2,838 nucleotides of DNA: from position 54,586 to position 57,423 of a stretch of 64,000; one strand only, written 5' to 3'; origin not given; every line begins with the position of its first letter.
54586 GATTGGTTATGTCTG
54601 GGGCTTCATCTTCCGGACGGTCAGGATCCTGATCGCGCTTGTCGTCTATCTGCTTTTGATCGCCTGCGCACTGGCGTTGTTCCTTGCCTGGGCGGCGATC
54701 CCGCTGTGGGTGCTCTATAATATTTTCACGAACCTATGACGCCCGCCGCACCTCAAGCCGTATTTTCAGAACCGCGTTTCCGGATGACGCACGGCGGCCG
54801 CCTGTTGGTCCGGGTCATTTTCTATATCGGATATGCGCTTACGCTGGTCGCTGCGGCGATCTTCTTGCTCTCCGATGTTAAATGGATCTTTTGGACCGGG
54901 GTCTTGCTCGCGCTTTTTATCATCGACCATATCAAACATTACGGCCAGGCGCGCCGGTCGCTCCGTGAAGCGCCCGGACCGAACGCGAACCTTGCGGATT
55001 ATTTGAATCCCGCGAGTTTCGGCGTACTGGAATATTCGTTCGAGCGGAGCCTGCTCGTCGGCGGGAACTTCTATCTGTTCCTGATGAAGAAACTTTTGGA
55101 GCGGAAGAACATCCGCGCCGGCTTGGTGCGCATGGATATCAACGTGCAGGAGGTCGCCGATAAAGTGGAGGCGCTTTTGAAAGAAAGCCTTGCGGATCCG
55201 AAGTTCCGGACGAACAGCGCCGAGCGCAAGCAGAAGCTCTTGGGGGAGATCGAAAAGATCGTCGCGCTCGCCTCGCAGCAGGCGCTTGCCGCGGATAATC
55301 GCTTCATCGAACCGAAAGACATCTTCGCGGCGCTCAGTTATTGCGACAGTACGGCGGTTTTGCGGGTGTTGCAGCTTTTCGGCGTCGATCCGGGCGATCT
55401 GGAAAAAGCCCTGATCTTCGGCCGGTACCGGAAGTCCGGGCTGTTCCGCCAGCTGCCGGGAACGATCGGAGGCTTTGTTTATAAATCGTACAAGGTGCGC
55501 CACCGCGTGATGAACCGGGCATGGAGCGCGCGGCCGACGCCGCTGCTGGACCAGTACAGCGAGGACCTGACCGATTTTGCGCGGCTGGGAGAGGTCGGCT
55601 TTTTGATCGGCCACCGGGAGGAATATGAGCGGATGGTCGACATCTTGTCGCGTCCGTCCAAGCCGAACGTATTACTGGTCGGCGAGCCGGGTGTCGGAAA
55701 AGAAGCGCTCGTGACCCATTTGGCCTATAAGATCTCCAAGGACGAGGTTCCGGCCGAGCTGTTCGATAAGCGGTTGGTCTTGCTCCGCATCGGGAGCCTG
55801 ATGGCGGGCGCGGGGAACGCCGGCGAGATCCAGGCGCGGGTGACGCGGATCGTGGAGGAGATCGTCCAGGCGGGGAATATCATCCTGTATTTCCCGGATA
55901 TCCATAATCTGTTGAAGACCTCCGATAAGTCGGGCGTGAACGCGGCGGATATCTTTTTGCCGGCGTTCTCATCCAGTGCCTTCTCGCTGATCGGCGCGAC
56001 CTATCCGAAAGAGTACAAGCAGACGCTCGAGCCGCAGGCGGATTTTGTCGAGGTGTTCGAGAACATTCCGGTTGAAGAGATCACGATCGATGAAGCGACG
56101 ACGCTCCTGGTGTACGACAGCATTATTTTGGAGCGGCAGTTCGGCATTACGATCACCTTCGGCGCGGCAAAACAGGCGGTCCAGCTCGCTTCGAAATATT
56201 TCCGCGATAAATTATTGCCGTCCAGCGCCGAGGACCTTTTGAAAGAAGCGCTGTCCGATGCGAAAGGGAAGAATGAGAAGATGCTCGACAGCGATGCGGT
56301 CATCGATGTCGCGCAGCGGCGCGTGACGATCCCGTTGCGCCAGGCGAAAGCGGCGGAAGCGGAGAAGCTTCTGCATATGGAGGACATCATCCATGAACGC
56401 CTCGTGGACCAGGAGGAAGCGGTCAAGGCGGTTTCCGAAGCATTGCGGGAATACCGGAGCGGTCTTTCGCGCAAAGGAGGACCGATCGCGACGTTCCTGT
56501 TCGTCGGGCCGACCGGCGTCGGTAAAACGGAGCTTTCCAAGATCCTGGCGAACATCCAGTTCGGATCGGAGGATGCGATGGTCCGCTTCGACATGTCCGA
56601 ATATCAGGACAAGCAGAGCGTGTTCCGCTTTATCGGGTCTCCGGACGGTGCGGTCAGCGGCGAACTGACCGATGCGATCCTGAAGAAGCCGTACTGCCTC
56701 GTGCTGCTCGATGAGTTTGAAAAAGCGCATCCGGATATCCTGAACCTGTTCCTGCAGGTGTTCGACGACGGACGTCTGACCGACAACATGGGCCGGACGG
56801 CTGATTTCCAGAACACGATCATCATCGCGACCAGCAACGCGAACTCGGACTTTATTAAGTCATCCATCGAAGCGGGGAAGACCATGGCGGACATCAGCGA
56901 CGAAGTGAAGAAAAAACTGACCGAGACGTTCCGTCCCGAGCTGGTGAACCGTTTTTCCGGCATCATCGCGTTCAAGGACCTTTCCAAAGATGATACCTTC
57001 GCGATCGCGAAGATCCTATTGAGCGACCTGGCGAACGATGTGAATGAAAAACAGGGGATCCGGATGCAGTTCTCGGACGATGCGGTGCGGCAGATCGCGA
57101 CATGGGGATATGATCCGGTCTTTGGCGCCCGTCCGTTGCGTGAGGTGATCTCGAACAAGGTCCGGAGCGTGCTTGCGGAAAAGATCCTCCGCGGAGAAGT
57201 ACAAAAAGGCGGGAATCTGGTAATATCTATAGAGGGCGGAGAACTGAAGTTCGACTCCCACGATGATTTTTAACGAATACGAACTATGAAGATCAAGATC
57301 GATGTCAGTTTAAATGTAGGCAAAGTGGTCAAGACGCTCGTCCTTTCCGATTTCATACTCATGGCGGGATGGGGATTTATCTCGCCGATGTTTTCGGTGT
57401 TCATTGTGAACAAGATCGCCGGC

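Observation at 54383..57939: Membrane-tethered Clp/Hsp100 double AAA+ protein with an inactive-looking D1 and non-aromatic pore loops, in an operon with two small membrane proteins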

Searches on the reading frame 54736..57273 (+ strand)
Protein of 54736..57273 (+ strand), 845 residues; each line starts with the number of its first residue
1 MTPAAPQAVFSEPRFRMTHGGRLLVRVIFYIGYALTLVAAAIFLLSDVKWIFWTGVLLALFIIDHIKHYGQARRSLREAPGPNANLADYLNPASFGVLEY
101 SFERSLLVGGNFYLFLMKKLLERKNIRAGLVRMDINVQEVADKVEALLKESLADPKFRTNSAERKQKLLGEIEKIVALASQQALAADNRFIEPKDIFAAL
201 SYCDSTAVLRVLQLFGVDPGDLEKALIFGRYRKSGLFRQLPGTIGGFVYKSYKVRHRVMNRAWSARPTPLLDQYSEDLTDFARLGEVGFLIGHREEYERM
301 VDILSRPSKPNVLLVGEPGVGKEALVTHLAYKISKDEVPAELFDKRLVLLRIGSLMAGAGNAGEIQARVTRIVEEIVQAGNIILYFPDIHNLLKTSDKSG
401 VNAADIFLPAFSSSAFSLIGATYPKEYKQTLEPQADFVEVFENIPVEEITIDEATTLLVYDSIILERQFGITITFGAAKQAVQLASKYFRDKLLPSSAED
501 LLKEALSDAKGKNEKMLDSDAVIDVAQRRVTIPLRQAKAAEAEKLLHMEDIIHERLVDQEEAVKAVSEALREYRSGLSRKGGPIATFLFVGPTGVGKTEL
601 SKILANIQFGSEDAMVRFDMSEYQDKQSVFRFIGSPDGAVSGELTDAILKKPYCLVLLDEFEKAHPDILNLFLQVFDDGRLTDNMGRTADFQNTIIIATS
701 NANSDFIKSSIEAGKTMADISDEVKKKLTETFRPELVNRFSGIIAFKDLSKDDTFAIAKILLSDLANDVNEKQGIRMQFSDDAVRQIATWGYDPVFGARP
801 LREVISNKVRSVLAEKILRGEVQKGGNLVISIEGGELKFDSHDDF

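Call 3: search_protein_families(library=pfam, proteins=[window:54736-57273:+], max_evalue=0.01)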
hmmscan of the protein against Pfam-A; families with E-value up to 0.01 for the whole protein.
window:54736-57273:+ (845 aa): 20 families
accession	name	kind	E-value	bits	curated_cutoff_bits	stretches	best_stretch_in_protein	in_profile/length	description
PF07724.20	AAA_2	-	1.1e-52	178.9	27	1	583-741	2-164/166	AAA domain (Cdc48 subfamily)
PF10431.15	ClpB_D2-small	-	2.1e-20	72.9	21.9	1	749-829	1-80/81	C-terminal, D2-small domain, of ClpB protein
PF07728.20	AAA_5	-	9.7e-16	58.5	22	2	587-704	2-125/139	AAA domain (dynein-related subfamily)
PF00004.35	AAA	-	8.4e-15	55.8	21.2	2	588-706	2-114/131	ATPase family associated with various cellular activities (AAA)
PF00158.32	Sigma54_activat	-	3.1e-07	30.7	20.2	1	584-703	22-144/168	Sigma-54 interaction domain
PF17871.7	AAA_lid_9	-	6.1e-07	29.7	22.8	1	462-533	13-82/104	AAA lid domain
PF05673.19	DUF815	-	9.8e-07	28.6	23.8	0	691-772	140-217/249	Protein of unknown function (DUF815)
PF20720.3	nSTAND3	-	3.7e-06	27.1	27.2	1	295-337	5-45/155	Novel STAND NTPase 3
PF13191.12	AAA_16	-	5.1e-06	27.5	32.6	1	291-337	3-52/167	AAA ATPase domain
PF12775.13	AAA_7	-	4.4e-05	23.5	25.8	0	298-338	23-62/181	P-loop containing dynein motor region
PF13401.12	AAA_22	-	6.1e-05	23.8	27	0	588-678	9-110/130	AAA domain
PF05729.18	NACHT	-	0.00011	22.5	26.7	0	312-344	3-35/167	NACHT domain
PF05496.18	RuvB_N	-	0.00095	19.4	27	0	568-606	17-55/159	Holliday junction DNA helicase RuvB P-loop domain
PF00910.28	RNA_helicase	-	0.0025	18.7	21.5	0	588-701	2-104/105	RNA helicase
PF03193.22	RsgA_GTPase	-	0.0025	18.1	30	0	294-332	91-129/174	RsgA GTPase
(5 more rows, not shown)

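Call 4: search_protein_families(library=ncbifam, proteins=[window:54736-57273:+], max_evalue=0.01)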
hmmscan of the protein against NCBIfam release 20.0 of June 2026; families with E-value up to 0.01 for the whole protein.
window:54736-57273:+ (845 aa): 30 families (the best 25 are shown)
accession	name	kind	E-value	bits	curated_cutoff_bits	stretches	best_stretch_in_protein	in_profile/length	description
TIGR03346.1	chaperone_ClpB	equivalog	4.1e-154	515.1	1232.1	2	517-839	528-852/853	ATP-dependent chaperone ClpB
TIGR02639.1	ClpA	equivalog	3.1e-143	478.6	993.15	1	122-831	35-733/734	ATP-dependent Clp protease ATP-binding subunit ClpA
NF008118.0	PRK10865.1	equivalog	5.4e-132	441.4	1417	2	521-834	535-850/857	ATP-dependent chaperone ClpB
NF033606.1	heat_AAA_ClpK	exception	4.6e-128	428.5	1900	2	518-827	577-893/949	heat shock survival AAA family ATPase ClpK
NF033607.0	disagg_AAA_ClpG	exception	4.4e-122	408.8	1900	2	517-828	555-872/932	AAA family protein disaggregase ClpG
TIGR03345.1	VI_ClpV1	equivalog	7.3e-122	408.3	884.95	2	515-822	527-840/852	type VI secretion system ATPase TssH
NF008263.0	PRK11034.1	equivalog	8.4e-109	364.5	1350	1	271-836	169-739/758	ATP-dependent Clp protease ATP-binding subunit ClpA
NF003745.1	PRK05342.1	equivalog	5e-10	38.8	359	1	732-813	296-380/418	ATP-dependent Clp protease ATP-binding subunit ClpX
NF003229.0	PRK04195.1-5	equivalog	1.7e-07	30.3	280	1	555-664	18-115/413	replication factor C large subunit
TIGR00382.1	clpX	equivalog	3.8e-06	26.1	370.75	0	731-815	301-388/414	ATP-dependent protease ATP-binding subunit ClpX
TIGR02928.1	TIGR02928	subfamily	6e-06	25.4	181.3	0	543-606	5-62/366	orc1/cdc6 family replication initiation protein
TIGR00390.1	hslU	equivalog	4.8e-05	22.5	362.45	0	553-607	11-70/441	ATP-dependent protease ATPase subunit HslU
NF009067.0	PRK12402.1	equivalog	5.5e-05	22.3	317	0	290-340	17-67/340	replication factor C small subunit 2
NF001679.0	PRK00440.1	equivalog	0.00014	21.1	303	0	582-612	37-67/322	replication factor C small subunit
NF003234.0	PRK04195.2-4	equivalog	0.00021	20.3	529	0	557-635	16-86/497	replication factor C large subunit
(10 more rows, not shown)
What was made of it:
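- Closest known: ClpB / Hsp104. Different: It scores 515 bits against the 1232 cut-off of TIGR03346 (call 4).
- Closest known: ClpC / ClpA. Different: It scores 479 bits against the 993 cut-off of TIGR02639 (call 4).
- The NCBIfam ClpB score of 515 is far below the cut-off of 1232 (call 4).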

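Call 5: find_homologous_proteins(query=window:54736-57273:+, max_evalue=1e-10)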
Query window:54736-57273:+ (845 aa): 2280 proteins with E <= 1e-10 among 8000 candidates; the best 120 are listed.
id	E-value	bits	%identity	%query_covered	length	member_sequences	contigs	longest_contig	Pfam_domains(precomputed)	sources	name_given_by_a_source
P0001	0.0e+0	1757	95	98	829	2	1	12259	PF00158.33,PF07724.21,PF00004.36,PF23569.2,PF17871.8,PF05673.20,PF07728.21,PF10431.16,PF20720.4,PF13191.13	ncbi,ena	-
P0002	0.0e+0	1434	76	98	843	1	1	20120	PF00004.36,PF13401.13,PF23569.2,PF17871.8,PF05673.20,PF07728.21,PF13191.13,PF00158.33,PF07724.21,PF05729.19,PF13521.13,PF10431.16,PF20720.4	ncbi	-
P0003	0.0e+0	1424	75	98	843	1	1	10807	PF00158.33,PF07724.21,PF00004.36,PF13401.13,PF23569.2,PF17871.8,PF05673.20,PF07728.21,PF10431.16,PF20720.4,PF13191.13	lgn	-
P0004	0.0e+0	1424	75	98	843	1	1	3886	PF00158.33,PF07724.21,PF00004.36,PF13401.13,PF23569.2,PF17871.8,PF05673.20,PF07728.21,PF10431.16,PF20720.4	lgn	-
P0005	0.0e+0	1414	75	98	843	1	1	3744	PF00158.33,PF07724.21,PF05729.19,PF00004.36,PF13401.13,PF23569.2,PF17871.8,PF07728.21,PF10431.16,PF20720.4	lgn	-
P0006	0.0e+0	1410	74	98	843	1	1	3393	PF00158.33,PF07724.21,PF00004.36,PF13401.13,PF23569.2,PF17871.8,PF07728.21,PF10431.16,PF20720.4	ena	-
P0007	0.0e+0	1403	74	98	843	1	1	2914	PF00158.33,PF07724.21,PF00004.36,PF13401.13,PF23569.2,PF17871.8,PF05673.20,PF07728.21,PF10431.16,PF20720.4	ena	-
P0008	0.0e+0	1392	73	99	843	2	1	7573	PF00158.33,PF07724.21,PF00004.36,PF23569.2,PF17871.8,PF05673.20,PF07728.21,PF10431.16,PF20720.4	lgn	-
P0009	0.0e+0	1377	73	99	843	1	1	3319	PF00158.33,PF07724.21,PF05729.19,PF00004.36,PF23569.2,PF17871.8,PF07728.21,PF10431.16,PF20720.4,PF13191.13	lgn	-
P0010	0.0e+0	1370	72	99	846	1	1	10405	PF00158.33,PF07724.21,PF00004.36,PF13401.13,PF17871.8,PF07728.21,PF10431.16,PF20720.4,PF13191.13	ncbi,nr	ncbi:MAG: ATP-dependent Clp protease ATP-binding subunit [Patescibacteria group bacterium]|nr:ATP-de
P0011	0.0e+0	1365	72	98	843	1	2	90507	PF00158.33,PF07724.21,PF05729.19,PF00004.36,PF13401.13,PF17871.8,PF05673.20,PF07728.21,PF10431.16,PF20720.4,PF13191.13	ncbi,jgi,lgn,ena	-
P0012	0.0e+0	1361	72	98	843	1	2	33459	PF00158.33,PF07724.21,PF05729.19,PF00004.36,PF13401.13,PF17871.8,PF05673.20,PF07728.21,PF10431.16,PF20720.4,PF13191.13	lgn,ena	-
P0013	0.0e+0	1354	72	98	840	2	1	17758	PF00158.33,PF07724.21,PF05729.19,PF00004.36,PF13401.13,PF23569.2,PF17871.8,PF07728.21,PF10431.16,PF20720.4,PF13191.13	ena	-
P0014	0.0e+0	1350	72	98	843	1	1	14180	PF00158.33,PF07724.21,PF05729.19,PF00004.36,PF13401.13,PF17871.8,PF05673.20,PF07728.21,PF10431.16,PF20720.4,PF13191.13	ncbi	-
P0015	0.0e+0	1340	70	100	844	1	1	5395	PF00158.33,PF07724.21,PF00004.36,PF23569.2,PF07728.21,PF10431.16,PF20720.4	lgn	-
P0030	0.0e+0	1253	66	98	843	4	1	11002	PF02861.26,PF00158.33,PF07724.21,PF00004.36,PF07728.21,PF10431.16,PF20720.4,PF13191.13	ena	-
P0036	0.0e+0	1190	64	98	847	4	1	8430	PF02861.26,PF00004.36,PF13401.13,PF05673.20,PF07728.21,PF13191.13,PF00158.33,PF07724.21,PF12775.14,PF05729.19,PF10431.16,PF13481.13,PF20720.4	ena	-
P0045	0.0e+0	1166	64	98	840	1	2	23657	PF02861.26,PF00158.33,PF07724.21,PF05729.19,PF00004.36,PF13401.13,PF17871.8,PF07728.21,PF10431.16,PF20720.4,PF13191.13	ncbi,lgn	-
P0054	0.0e+0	1150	61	98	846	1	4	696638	PF00158.33,PF07724.21,PF00004.36,PF13401.13,PF07728.21,PF10431.16,PF13191.13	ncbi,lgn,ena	-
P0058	0.0e+0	1135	61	99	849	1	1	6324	PF02861.26,PF07724.21,PF00004.36,PF23569.2,PF07728.21,PF10431.16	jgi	jgi:ATP-dependent Clp protease ATP-binding subunit ClpA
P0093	0.0e+0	1014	57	98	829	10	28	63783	PF00158.33,PF07724.21,PF00004.36,PF17871.8,PF13238.13,PF07728.21,PF10431.16,PF13481.13,PF20720.4,PF13191.13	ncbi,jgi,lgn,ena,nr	ncbi:MAG: ATPase AAA-2 domain protein [Parcubacteria group bacterium GW2011_GWA1_48_11b]|nr:MAG: ATP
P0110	7.6e-294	995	55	99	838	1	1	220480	PF00158.33,PF07724.21,PF00004.36,PF23569.2,PF17871.8,PF05673.20,PF07728.21,PF10431.16,PF13191.13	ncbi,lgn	-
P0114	8.5e-293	992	57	98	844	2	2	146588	PF07724.21,PF12775.14,PF00004.36,PF23569.2,PF17871.8,PF07728.21,PF10431.16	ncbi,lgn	-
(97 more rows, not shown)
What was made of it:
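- On Clp/Hsp100 class I superfamily: Four homologues have PF02861 (call 5).
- Checked: Four homologues carry precomputed PF02861 hits (call 5).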

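Call 17: find_encoding_contigs(protein=P0093, flank=5000, max_places=2)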
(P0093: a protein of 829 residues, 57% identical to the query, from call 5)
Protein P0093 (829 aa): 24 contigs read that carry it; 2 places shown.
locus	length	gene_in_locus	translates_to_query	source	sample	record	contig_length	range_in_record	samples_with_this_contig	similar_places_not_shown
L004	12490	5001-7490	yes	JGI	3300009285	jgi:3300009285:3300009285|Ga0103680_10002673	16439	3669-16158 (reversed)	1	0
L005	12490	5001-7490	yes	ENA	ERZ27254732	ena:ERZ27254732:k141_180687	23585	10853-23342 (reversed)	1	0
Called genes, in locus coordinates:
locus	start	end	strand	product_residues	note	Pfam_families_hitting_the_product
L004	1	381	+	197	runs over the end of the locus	PF18306:LDcluster4, PF03641:Lysine_decarbox (faint)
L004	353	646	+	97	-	PF16325:Peptidase_U32_C (weak)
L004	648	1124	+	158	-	PF02308:MgtC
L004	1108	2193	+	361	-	PF03222:Trp_Tyr_perm (weak)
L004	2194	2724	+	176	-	PF04981:NMD3 (faint)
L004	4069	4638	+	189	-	PF03167:UDG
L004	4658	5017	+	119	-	-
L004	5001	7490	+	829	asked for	PF00158:Sigma54_activat (faint), PF13191:AAA_16 (weak), PF00004:AAA (weak), PF17871:AAA_lid_9 (weak), PF07724:AAA_2, PF00004:AAA, PF07728:AAA_5, PF10431:ClpB_D2-small, +3 more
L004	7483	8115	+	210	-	PF07690:MFS_1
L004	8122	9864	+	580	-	PF14716:HHH_8, PF14520:HHH_5 (weak), PF14791:DNA_pol_B_thumb, PF02811:PHP (faint)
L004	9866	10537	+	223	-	PF09335:VTT_dom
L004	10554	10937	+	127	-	PF00293:NUDIX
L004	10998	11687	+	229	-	-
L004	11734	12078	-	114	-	PF00453:Ribosomal_L20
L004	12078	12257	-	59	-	PF01632:Ribosomal_L35p (weak)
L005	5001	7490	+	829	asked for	PF00158:Sigma54_activat (faint), PF13191:AAA_16 (weak), PF00004:AAA (weak), PF17871:AAA_lid_9 (weak), PF07724:AAA_2, PF00004:AAA, PF07728:AAA_5, PF10431:ClpB_D2-small, +3 more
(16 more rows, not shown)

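Call 18: find_encoding_contigs(protein=P0114, flank=5000, max_places=2)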
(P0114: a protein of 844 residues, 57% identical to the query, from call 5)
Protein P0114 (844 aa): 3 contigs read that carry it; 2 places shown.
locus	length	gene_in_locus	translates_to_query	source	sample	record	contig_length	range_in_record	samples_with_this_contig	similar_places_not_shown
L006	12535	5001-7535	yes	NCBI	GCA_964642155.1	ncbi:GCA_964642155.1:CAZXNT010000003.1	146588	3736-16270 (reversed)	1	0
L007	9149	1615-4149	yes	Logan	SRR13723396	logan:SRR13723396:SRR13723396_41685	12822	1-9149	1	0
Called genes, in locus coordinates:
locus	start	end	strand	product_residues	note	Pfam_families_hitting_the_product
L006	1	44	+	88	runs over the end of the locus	PF01022:HTH_5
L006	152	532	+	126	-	PF06262:Zincin_1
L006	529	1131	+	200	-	PF01300:Sua5_yciO_yrdC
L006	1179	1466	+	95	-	-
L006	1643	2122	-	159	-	-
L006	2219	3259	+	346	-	PF00389:2-Hacid_dh, PF02826:2-Hacid_dh_C, PF07991:KARI_N (faint), PF03446:NAD_binding_2 (weak)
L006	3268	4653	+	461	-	-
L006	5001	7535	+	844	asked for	PF12775:AAA_7 (faint), PF23569:NBD_SMAX1 (faint), PF00004:AAA (weak), PF17871:AAA_lid_9, PF00004:AAA, PF07724:AAA_2, PF07728:AAA_5, PF10431:ClpB_D2-small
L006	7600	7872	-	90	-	-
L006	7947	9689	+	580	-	PF14716:HHH_8, PF14520:HHH_5, PF14791:DNA_pol_B_thumb, PF02811:PHP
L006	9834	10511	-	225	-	PF05552:MS_channel_1st_1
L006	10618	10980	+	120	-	PF04020:Phage_holin_4_2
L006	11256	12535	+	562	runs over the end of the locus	PF00496:SBP_bac_5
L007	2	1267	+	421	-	?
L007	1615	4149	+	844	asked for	PF12775:AAA_7 (faint), PF23569:NBD_SMAX1 (faint), PF00004:AAA (weak), PF17871:AAA_lid_9, PF00004:AAA, PF07724:AAA_2, PF07728:AAA_5, PF10431:ClpB_D2-small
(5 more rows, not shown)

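Call 47: predict_structure(alignment_id=A4)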
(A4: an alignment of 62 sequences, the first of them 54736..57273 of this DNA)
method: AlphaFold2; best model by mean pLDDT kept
length: 845 residues; sequences in the alignment: 62
mean_pLDDT: 82.0   pTM: 0.60
mean pLDDT of the five models: 82.0, 81.1, 77.1, 76.0, 75.7
residues with pLDDT >= 90: 169; 70-90: 581; 50-70: 54; < 50: 41
segments of 3 or more residues with pLDDT < 50: 1-5, 232-264
pLDDT, mean of each block of 10 residues (from residue 1): 54 85 86 91 93 93 85 79 84 91 89 93 84 85 92 82 87 91 80 89 85 78 70 43 42 36 63 85 65 88 91 90 88 84 87 75 82 89 91 69 83 89 90 88 91 86 82 88 86 86 90 87 82 56 68 77 79 63 83 86 83 87 87 80 87 88 88 85 81 88 85 82 85 85 84 86 88 86 90 81 88 85 82 86 59
secondary structure, 60 per line:
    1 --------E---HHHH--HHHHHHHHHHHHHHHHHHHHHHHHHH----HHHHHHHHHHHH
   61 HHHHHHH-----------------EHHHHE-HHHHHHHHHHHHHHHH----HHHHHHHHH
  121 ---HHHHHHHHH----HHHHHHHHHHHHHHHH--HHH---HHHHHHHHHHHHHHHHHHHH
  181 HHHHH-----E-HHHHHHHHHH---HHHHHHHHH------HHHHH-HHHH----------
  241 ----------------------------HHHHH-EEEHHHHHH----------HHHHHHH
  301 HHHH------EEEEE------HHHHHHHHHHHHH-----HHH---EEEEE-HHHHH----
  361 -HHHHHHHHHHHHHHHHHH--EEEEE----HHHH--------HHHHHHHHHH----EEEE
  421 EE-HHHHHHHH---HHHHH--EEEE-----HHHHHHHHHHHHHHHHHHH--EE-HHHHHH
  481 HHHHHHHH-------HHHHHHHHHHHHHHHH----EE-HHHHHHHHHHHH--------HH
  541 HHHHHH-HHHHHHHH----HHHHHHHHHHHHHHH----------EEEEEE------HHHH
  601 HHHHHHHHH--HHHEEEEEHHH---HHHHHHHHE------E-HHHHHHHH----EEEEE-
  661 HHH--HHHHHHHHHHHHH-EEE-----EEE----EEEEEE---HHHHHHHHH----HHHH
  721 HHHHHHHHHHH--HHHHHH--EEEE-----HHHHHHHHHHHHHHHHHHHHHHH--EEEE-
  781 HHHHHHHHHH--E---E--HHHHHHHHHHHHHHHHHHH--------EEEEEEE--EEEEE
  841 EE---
elements in order (helices of 4 or more, strands of 3 or more residues): H13-16 H19-44 H49-67 H86-89 H92-107 H112-120 H124-132 H137-152 H161-185 H193-202 H206-214 H221-225 H227-230 H269-273 E275-277 H278-283 H294-304 E311-315 H322-334 E346-350 H352-356 H362-379 E382-386 H391-394 H403-412 E417-422 H424-431 H435-439 E442-445 H451-469 H475-488 H496-511 H519-530 H539-546 H548-555 H560-574 E585-590 H597-609 E615-619 H626-633 H643-650 E655-659 H666-678 E680-682 E688-690 E695-700 H704-712 H717-731 H734-739 E742-745 H751-773 E776-779 H781-790 H800-818 E827-833 E836-842
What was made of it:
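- On ClpB: The longest helix in aa 451-575 of the model has 19 residues (call 47).
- Checked: The AlphaFold2 model shows them as helices 19-44 and 49-67 with pLDDT about 90 (call 47).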

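Call 52: search_protein_families(library=padloc, proteins=[window:54736-57273:+], max_evalue=0.01)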
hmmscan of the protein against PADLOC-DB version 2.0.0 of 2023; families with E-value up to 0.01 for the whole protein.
window:54736-57273:+ (845 aa): 10 families
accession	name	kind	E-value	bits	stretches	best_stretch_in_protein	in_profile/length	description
PDLC04606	PDC-M37B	-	5.1e-36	122.7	2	534-711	124-303/390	-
PDLC03838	DolB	-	5.2e-33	112.8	1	535-819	120-373/375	-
PDLC04605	PDC-M37B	-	2.6e-28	97.4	1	537-709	257-432/518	-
PDLC04140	mad8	-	2.5e-06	25.2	0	288-347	3-67/314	mads_8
PDLC00915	TRIP13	-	2.7e-06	25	1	312-378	66-127/302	TRIP13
PDLC02195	IetA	-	1.6e-05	22.4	0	512-606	59-159/395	-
PDLC02196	IetA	-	8e-05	20.2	0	529-606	65-144/374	-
PDLC04232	IetA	-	0.00019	19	0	555-662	84-184/330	-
PDLC00914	TRIP13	-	0.00066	17.2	1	299-379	62-135/302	TRIP13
PDLC01993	RtcR--CARF_AAA_HTH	-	0.0042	13.6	0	586-720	206-343/523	-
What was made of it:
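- PADLOC models DolB and PDC-M37B match the D2 half (E 1e-33 to 1e-36, call 52).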
